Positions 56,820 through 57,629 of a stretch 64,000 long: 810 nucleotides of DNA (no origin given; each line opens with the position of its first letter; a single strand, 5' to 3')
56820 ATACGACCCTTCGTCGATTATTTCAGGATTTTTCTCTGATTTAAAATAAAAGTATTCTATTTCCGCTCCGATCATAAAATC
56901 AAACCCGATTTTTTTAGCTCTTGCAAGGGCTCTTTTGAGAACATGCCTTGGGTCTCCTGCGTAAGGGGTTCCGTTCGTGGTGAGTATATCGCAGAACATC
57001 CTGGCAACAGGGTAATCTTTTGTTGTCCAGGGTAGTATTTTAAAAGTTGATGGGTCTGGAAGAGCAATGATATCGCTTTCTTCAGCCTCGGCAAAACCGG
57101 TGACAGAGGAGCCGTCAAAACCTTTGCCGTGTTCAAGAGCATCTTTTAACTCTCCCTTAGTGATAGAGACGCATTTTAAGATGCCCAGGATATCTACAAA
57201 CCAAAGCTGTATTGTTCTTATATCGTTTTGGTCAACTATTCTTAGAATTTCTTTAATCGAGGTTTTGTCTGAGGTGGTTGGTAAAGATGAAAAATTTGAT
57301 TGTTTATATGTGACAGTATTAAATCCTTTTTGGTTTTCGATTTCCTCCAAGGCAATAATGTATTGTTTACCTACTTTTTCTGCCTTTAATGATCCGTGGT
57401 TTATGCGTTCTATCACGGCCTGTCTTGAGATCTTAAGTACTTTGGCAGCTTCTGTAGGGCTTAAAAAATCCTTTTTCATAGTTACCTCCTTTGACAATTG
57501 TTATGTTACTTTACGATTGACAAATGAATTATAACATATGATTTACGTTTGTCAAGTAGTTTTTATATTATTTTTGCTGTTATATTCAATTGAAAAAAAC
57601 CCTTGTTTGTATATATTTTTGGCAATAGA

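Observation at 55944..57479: Glutamine synthetase carrying an N-terminal excisionase/MerR-type helix-turn-helix domain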

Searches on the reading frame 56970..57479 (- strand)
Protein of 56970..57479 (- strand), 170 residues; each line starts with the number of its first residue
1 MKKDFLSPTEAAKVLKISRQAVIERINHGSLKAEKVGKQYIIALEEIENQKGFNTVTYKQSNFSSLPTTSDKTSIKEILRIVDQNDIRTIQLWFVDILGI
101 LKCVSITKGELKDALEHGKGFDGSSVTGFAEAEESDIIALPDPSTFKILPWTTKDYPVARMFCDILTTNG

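Call 20: search_protein_representatives(protein=window:56970-57479:-)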
Query: 170 residues. Proteins with E-value up to 0.001 (for the whole library): 3409; up to 1e-10: 1159; up to 1e-30: 3. The best 150 are listed.
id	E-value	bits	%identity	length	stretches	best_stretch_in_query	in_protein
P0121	1.0e-68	246.5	32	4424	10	75-149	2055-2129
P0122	2.9e-49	183.3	57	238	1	1-167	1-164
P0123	1.0e-35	139.2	31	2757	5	68-149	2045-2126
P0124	2.9e-30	121.5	60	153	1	76-167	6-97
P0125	1.1e-29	119.6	60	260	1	77-170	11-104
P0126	1.9e-29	118.8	59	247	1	77-170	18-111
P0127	1.2e-28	116.3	59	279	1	74-170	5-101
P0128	1.4e-28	116.1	58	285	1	67-165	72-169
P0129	1.5e-28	116.0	55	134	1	74-167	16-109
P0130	2.0e-28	115.5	54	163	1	67-170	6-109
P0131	2.1e-28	115.5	55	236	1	70-169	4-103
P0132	2.1e-28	115.5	59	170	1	76-168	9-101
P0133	2.7e-28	115.1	58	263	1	69-168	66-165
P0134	3.1e-28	114.9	60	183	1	77-170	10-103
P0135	3.2e-28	114.9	54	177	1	76-170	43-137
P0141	1.7e-27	112.5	52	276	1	68-168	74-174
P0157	7.9e-26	107.1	50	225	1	71-168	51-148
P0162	2.2e-25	105.7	52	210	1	76-170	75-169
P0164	4.8e-25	104.6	55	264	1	70-170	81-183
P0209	1.2e-23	100.0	40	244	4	5-54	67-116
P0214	1.3e-23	99.9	50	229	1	77-170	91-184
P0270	3.0e-22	95.5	52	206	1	70-163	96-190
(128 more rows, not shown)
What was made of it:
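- Tried and rejected: Representative-library search with res 1-170 (call 20): it gave mostly GS fragments.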

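Call 21: search_protein_families(library=pfam, proteins=[P0122, P0128, P0133, P0141, P0157, P0164, P0162, P0214, P0270, P0209], max_evalue=0.01)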
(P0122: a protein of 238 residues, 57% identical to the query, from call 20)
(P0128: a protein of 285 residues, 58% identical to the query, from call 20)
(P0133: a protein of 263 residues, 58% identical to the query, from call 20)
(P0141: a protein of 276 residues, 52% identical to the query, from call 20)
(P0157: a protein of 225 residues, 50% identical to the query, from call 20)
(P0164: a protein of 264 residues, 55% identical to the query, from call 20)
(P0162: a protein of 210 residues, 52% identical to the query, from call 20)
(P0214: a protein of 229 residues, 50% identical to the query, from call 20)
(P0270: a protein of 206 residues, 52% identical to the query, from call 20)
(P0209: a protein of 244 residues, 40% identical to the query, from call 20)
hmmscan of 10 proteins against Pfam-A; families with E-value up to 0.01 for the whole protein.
P0122 (238 aa): 3 families
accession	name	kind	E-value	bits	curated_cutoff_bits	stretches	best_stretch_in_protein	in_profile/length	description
PF03951.24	Gln-synt_N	-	1.4e-24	86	33.4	1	83-165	1-82/82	Glutamine synthetase, beta-Grasp domain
PF00120.29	Gln-synt_C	-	1.1e-06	28.4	24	1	172-237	2-82/344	Glutamine synthetase, catalytic domain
PF12728.13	HTH_17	-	1.9e-06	28.5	27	1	5-53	1-49/51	Helix-turn-helix domain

P0128 (285 aa): 1 family
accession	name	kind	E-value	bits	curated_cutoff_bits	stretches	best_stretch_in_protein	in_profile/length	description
PF03951.24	Gln-synt_N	-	8.5e-32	109.1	33.4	1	90-172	1-82/82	Glutamine synthetase, beta-Grasp domain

P0133 (263 aa): 3 families
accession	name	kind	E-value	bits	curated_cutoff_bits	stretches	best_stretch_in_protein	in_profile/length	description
PF03951.24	Gln-synt_N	-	2.6e-30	104.3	33.4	1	83-163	1-80/82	Glutamine synthetase, beta-Grasp domain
PF00120.29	Gln-synt_C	-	6e-17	62.2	24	1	172-263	2-103/344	Glutamine synthetase, catalytic domain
PF16952.10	Gln-synt_N_2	-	0.0049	17.1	35.7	0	78-169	9-111/112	Glutamine synthetase N-terminal domain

P0141 (276 aa): 1 family
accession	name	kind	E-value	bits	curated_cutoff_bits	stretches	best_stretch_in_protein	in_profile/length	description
PF03951.24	Gln-synt_N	-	9.8e-32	108.9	33.4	1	93-174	2-82/82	Glutamine synthetase, beta-Grasp domain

P0157 (225 aa): 2 families
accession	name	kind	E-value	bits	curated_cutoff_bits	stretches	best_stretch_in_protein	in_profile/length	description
PF03951.24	Gln-synt_N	-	8.9e-31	105.8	33.4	1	66-146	1-80/82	Glutamine synthetase, beta-Grasp domain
PF00120.29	Gln-synt_C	-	6.1e-08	32.5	24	1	155-224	2-81/344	Glutamine synthetase, catalytic domain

P0164 (264 aa): 3 families
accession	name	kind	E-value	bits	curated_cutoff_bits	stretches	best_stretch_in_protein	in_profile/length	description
PF03951.24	Gln-synt_N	-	8.2e-31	105.9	33.4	1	97-181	1-82/82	Glutamine synthetase, beta-Grasp domain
PF00120.29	Gln-synt_C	-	1.4e-08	34.7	24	1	188-227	2-40/344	Glutamine synthetase, catalytic domain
PF16952.10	Gln-synt_N_2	-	0.0049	17.1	35.7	0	93-186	10-112/112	Glutamine synthetase N-terminal domain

P0162 (210 aa): 2 families
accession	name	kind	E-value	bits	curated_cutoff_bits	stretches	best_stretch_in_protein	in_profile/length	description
PF03951.24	Gln-synt_N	-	6.5e-28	96.6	33.4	1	85-167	1-82/82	Glutamine synthetase, beta-Grasp domain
PF00120.29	Gln-synt_C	-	2.9e-08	33.6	24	1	174-208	2-36/344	Glutamine synthetase, catalytic domain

P0214 (229 aa): 1 family
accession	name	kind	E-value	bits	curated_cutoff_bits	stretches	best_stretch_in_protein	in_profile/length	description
PF03951.24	Gln-synt_N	-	8.9e-26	89.8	33.4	1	101-180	2-80/82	Glutamine synthetase, beta-Grasp domain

P0270 (206 aa): 3 families
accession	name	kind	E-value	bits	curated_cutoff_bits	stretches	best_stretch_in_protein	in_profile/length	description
PF03951.24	Gln-synt_N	-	7.3e-27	93.3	33.4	1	113-190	1-79/82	Glutamine synthetase, beta-Grasp domain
PF00476.26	DNA_pol_A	-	6.2e-08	32.4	34.3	1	47-105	174-241/381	DNA polymerase family A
PF16952.10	Gln-synt_N_2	-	0.00087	19.5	35.7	1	105-184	6-94/112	Glutamine synthetase N-terminal domain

P0209 (244 aa): 24 families
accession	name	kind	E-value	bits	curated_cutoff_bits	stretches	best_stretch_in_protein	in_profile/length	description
PF12728.13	HTH_17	-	3.7e-24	85.2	27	4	189-234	2-47/51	Helix-turn-helix domain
PF18024.7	HTH_50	-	1.7e-12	47.2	27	0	64-89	20-45/50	Helix-turn-helix domain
PF21531.3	Rv2175c_wHTH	-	3.4e-08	33.8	27.1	0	3-50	10-57/57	DNA-binding protein Rv2175c, wHTH domain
PF08279.18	HTH_11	-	4e-08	33.5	25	0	124-149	12-37/55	HTH domain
PF13384.12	HTH_23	-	1.1e-07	31.9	24.6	0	187-209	16-38/50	Homeodomain-like domain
PF02954.25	HTH_8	-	1.7e-06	28.1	22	0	72-89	23-40/42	Bacterial regulatory protein, Fis family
PF08281.18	Sigma70_r4_2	-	2.8e-06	27.3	25.7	0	187-212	25-50/54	Sigma-70, region 4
PF03683.19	UPF0175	-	4.6e-06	26.7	27.9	0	183-207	28-52/75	Uncharacterised protein family (UPF0175)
PF04545.22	Sigma70_r4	-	4.7e-06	26.5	24.1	0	184-210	17-42/50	Sigma-70, region 4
PF13551.12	HTH_29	-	1.7e-05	25.3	28.1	0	63-86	7-31/64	Winged helix-turn helix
PF13404.12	HTH_AsnC-type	-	2.1e-05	24.7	27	0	189-211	18-40/42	AsnC-type helix-turn-helix domain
PF13309.12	HTH_22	-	3.9e-05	24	29.6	0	188-209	41-62/63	HTH domain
PF15943.11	YdaS_toxin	-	4.1e-05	23.8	30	0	130-155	11-37/65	Bacterial toxin YdaS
PF13338.12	AbiEi_4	-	6.8e-05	23.3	25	0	191-214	16-38/49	Transcriptional regulator, AbiEi antitoxin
PF22083.2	I-HmuI_NUMOD-like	-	0.0001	22.3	27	0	66-85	11-30/46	DNA endonuclease I-HmuI-like, NUMOD-like domain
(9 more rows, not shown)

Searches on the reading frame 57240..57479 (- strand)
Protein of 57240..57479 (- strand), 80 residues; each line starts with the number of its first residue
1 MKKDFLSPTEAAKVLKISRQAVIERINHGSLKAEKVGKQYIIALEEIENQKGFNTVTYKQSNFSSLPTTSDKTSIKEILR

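Call 9: find_homologous_proteins(query=window:57240-57479:-, max_evalue=0.001)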
Query window:57240-57479:-: 1 candidates shared short words with the query, none scored E <= 0.001.
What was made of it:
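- Tried and rejected: Word-indexed search with res 1-80 alone (call 9): it returned nothing (1 candidate, none scored), so that search was wasted.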

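Call 25: search_solved_structures(query=window:57249-57479:-, max_evalue=10, show_alignments=3)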
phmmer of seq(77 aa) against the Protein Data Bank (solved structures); distinct sequences matched with E-value up to 10: 0.

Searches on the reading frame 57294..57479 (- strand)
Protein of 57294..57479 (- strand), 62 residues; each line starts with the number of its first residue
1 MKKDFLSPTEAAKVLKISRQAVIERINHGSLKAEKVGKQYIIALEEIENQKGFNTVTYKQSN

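Call 28: search_solved_structures(query=A2, max_evalue=10, show_alignments=4)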
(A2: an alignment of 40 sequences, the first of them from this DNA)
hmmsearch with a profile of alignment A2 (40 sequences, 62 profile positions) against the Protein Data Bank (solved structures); distinct sequences matched with E-value up to 10: 13.
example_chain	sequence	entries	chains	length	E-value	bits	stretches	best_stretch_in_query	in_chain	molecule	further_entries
1s7o_A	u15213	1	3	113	0.044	17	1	9-29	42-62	Hypothetical UPF0122 protein SPy1201/SpyM3_0842/SPs1042/spyM18_1152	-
4j2n_A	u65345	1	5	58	0.14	15.4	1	10-41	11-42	Gp37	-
1i1g_A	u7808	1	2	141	0.16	15.2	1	9-27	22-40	TRANSCRIPTIONAL REGULATOR LRPA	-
1xsv_A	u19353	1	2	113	0.19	15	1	9-28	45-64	Hypothetical UPF0122 protein SAV1236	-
5jlu_A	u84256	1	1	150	0.53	13.6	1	5-28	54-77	Adhesin competence repressor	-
5yiu_A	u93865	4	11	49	0.54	13.6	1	6-28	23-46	Cell cycle regulatory protein GcrA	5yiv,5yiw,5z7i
5jls_A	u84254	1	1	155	0.56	13.5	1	5-28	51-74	Adhesin competence repressor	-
4yg1_A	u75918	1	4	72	0.59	13.4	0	7-20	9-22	Antitoxin HipB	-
4yg4_A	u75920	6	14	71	0.62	13.4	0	7-20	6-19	Antitoxin HipB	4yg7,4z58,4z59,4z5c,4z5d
4z5h_A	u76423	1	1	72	0.7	13.2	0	7-20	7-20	Antitoxin HipB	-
4kks_A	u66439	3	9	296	0.71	13.2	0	14-25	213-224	Membrane fusion protein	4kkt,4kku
2wiu_B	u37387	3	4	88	0.98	12.7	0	7-20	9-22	HTH-TYPE TRANSCRIPTIONAL REGULATOR HIPB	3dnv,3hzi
5k98_B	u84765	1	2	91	1.1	12.6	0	7-20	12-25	Antitoxin HipB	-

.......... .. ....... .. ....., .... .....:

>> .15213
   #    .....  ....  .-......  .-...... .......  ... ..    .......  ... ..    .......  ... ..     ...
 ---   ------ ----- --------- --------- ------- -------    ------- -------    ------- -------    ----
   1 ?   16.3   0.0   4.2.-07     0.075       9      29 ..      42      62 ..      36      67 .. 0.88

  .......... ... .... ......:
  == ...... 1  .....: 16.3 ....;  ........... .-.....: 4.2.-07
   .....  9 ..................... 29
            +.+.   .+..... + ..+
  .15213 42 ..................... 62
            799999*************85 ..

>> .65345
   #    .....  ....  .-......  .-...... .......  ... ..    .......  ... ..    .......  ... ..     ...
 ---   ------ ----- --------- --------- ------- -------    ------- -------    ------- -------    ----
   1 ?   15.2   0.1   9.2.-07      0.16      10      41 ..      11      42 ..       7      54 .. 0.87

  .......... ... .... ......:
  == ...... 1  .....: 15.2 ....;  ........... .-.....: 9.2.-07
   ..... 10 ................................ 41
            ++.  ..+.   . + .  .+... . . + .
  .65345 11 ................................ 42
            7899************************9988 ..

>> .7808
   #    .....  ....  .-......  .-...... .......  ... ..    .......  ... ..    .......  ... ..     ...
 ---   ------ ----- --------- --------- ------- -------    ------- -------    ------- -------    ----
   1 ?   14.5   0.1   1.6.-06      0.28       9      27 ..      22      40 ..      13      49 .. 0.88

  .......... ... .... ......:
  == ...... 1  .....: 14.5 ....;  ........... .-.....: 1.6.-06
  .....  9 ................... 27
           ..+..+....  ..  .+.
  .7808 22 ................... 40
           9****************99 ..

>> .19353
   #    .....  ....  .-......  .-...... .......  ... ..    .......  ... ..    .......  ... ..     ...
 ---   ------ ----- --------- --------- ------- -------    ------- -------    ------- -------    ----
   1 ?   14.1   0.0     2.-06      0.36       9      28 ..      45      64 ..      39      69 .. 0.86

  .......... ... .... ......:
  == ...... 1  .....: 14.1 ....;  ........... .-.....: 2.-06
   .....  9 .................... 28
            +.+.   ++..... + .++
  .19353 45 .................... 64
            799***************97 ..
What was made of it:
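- Tried and rejected: PDB sequence searches with the N-domain: no hit for the single sequence (call 25) and only E>0.04 for the profile (call 28).
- On GlnR/TnrA subfamily: A profile of the N-domain finds no GlnR or TnrA chain in the PDB at E<=10 (call 28).
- Closest known: FBI-GS - GlnR/TnrA circuit of Bacillota. Different: There is no detectable sequence relationship to GlnR or TnrA (call 28).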

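Call 30: find_related_loci(query=A2, collection=metagenome_contigs, flank=5000)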
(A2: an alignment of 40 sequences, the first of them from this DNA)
Query A2 (62 aa) in metagenome_contigs; peptide patterns used: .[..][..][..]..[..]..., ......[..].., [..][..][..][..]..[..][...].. (x = any residue, [..] = any of these).
242 stretches matched a pattern; 61 encode a relative of the query (tblastn E <= 1e-3); 61 distinct loci.
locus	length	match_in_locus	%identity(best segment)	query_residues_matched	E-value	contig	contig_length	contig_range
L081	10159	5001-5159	92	1-53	1e-28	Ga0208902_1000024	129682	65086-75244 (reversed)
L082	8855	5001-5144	71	1-48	1e-19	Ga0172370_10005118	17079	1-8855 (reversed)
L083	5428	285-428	69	1-48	6e-19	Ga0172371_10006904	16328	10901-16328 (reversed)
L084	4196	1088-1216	74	1-43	2e-18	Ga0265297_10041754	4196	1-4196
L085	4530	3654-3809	62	1-52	4e-18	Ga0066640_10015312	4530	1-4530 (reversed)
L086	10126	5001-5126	76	1-42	2e-17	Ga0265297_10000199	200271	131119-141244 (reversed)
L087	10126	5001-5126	76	1-42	3e-17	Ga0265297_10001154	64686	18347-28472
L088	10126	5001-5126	76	1-42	3e-17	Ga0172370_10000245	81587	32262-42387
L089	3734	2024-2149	74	1-42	4e-17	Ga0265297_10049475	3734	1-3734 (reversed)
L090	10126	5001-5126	74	1-42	6e-17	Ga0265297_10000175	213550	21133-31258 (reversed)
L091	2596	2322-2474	61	1-51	5e-17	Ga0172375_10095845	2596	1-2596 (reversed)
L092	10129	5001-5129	72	1-43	6e-17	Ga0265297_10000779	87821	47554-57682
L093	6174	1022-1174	61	1-51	1e-16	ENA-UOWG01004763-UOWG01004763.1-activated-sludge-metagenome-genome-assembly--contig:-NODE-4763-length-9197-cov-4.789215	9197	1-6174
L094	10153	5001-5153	59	1-51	1e-16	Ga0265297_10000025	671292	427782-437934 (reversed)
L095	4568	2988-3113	71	1-42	1e-16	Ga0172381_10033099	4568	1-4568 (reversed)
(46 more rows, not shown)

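Call 32: predict_structure(alignment_id=A2)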
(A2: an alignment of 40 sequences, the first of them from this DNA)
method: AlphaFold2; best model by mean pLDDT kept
length: 62 residues; sequences in the alignment: 40
mean_pLDDT: 80.7   pTM: 0.63
mean pLDDT of the five models: 80.7, 80.3, 80.2, 79.5, 78.4
residues with pLDDT >= 90: 34; 70-90: 13; 50-70: 6; < 50: 9
segments of 3 or more residues with pLDDT < 50: 54-62
pLDDT, mean of each block of 10 residues (from residue 1): 82 93 93 92 86 48 36
secondary structure, 60 per line:
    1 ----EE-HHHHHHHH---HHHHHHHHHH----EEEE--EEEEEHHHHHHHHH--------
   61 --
elements in order: H8-15 H19-28 E33-36 E39-43 H44-52
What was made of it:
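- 57336..57467 (-): HTH_17 winged helix-turn-helix domain, res 5-48. AlphaFold2 model: H8-15, H19-28, hairpin E33-36/E39-43, H44-52, pLDDT about 90 (call 32).
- On HTH_17 / excisionase-type winged HTH (Pfam PF12728; TIGR01764): Model H8-15, H19-28, E33-36/E39-43 (call 32).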

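Call 37: fold_search(model_id=the predicted structure, library=pdb)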
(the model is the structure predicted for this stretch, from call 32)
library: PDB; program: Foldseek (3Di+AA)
matches with E <= 10: 919; with E <= 0.001: 0
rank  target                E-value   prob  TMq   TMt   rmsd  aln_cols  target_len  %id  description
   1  6ama_B                1.1e-02  1.00  0.71  0.79   1.9        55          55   16  Structure of S. coelicolor/S. venezuelae BldC-smeA-ssfA complex to 3.09 Angstrom (released 2018-03-28)
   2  6ama_Y                2.0e-02  1.00  0.67  0.72   1.3        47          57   19  Structure of S. coelicolor/S. venezuelae BldC-smeA-ssfA complex to 3.09 Angstrom (released 2018-03-28)
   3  6ama_P                2.2e-02  1.00  0.72  0.79   2.0        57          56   16  Structure of S. coelicolor/S. venezuelae BldC-smeA-ssfA complex to 3.09 Angstrom (released 2018-03-28)
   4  5i44_I                2.3e-02  1.00  0.67  0.65   3.6        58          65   17  Structure of RacA-DNA complex; P21 form (released 2016-05-04)
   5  6ama_A                2.6e-02  1.00  0.71  0.80   1.8        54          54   17  Structure of S. coelicolor/S. venezuelae BldC-smeA-ssfA complex to 3.09 Angstrom (released 2018-03-28)
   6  6ama_H                3.2e-02  1.00  0.69  0.77   1.3        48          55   19  Structure of S. coelicolor/S. venezuelae BldC-smeA-ssfA complex to 3.09 Angstrom (released 2018-03-28)
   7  5i44_B                3.7e-02  1.00  0.66  0.61   1.9        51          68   20  Structure of RacA-DNA complex; P21 form (released 2016-05-04)
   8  4lhf                  3.9e-02  0.99  0.62  0.51   4.0        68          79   20  Crystal structure of a DNA binding protein from phage P2 (released 2014-03-05)
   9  8dgl_B                4.8e-02  1.00  0.66  0.60   2.6        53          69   19  Crystal Structure of the RdfS Excisionase (released 2022-10-05)
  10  4j2n_A                5.2e-02  1.00  0.64  0.72   2.9        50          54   28  Crystal Structure of mycobacteriophage Pukovnik Xis (released 2013-10-23)
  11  7lwr_A                5.5e-02  0.99  0.58  0.65   3.2        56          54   12  Structural and Biochemical Insight into Assembly of Molecular Motors Involved in Viral DNA Packaging (released 2022-03-09)
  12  6amk_A                5.9e-02  1.00  0.70  0.82   1.1        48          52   19  Structure of Streptomyces venezuelae BldC-whiI opt complex (released 2018-03-28)
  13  5i44_A                6.3e-02  1.00  0.67  0.62   1.8        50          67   20  Structure of RacA-DNA complex; P21 form (released 2016-05-04)
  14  5i44_G                6.3e-02  1.00  0.68  0.63   1.9        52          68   19  Structure of RacA-DNA complex; P21 form (released 2016-05-04)
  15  9vtp_I                6.3e-02  0.97  0.60  0.12   5.3        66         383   21  Target DNA-bound type I-F3 TniQ-Cascade of Vibrio parahaemolyticus in partial R-loop state (released 2026-02-11)
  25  7tea_C                1.5e-01  0.98  0.65  0.55   3.7        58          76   17  Crystal structure of S. aureus GlnR-DNA complex (released 2022-06-29)
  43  7tea_B                3.0e-01  0.95  0.65  0.53   3.6        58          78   17  Crystal structure of S. aureus GlnR-DNA complex (released 2022-06-29)
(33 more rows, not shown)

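Call 46: search_protein_families(library=pfam, proteins=[L086:3985-4719:-, L086:3298-3825:-, L086:305-988:-, L086:6539-8143:-], max_evalue=0.0001)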
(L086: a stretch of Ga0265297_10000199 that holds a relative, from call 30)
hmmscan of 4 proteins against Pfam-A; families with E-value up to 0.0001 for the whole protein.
L086:3985-4719:- (244 aa): 4 families
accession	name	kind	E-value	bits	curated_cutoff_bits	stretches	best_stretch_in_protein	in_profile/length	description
PF13185.12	GAF_2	-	4.3e-23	82.5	28.6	1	37-174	4-136/136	GAF domain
PF01590.32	GAF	-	5.2e-22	79.2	22.4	1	37-173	2-133/133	GAF domain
PF03861.19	ANTAR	-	1e-21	76.9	27.3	1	186-236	4-54/54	ANTAR domain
PF13492.12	GAF_3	-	1e-14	55.5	27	1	37-175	2-129/129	GAF domain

L086:3298-3825:- (175 aa): 3 families
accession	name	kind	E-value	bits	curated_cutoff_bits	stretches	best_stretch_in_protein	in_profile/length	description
PF04545.22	Sigma70_r4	-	5.5e-06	26.2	24.1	1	123-162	3-43/50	Sigma-70, region 4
PF08281.18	Sigma70_r4_2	-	2.4e-05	24.3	25.7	0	118-152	4-39/54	Sigma-70, region 4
PF04542.20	Sigma70_r2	-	2.6e-05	24.4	24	1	7-50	1-42/71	Sigma-70 region 2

L086:305-988:- (227 aa): 1 family
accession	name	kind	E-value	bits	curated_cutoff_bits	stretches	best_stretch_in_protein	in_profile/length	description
PF09335.16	VTT_dom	-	1.1e-21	78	33.9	1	49-173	1-121/123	VTT domain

L086:6539-8143:- (534 aa): 3 families
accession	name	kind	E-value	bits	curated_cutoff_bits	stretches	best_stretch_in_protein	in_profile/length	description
PF06418.20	CTP_synth_N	-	1.9e-130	434.4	26.1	1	3-267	1-265/265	CTP synthase N-terminus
PF00117.34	GATase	-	3.2e-40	138.3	22.8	1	303-527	2-189/190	Glutamine amidotransferase class-I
PF07722.19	Peptidase_C26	-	3.1e-05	24.3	20.5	1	369-510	99-219/219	Peptidase C26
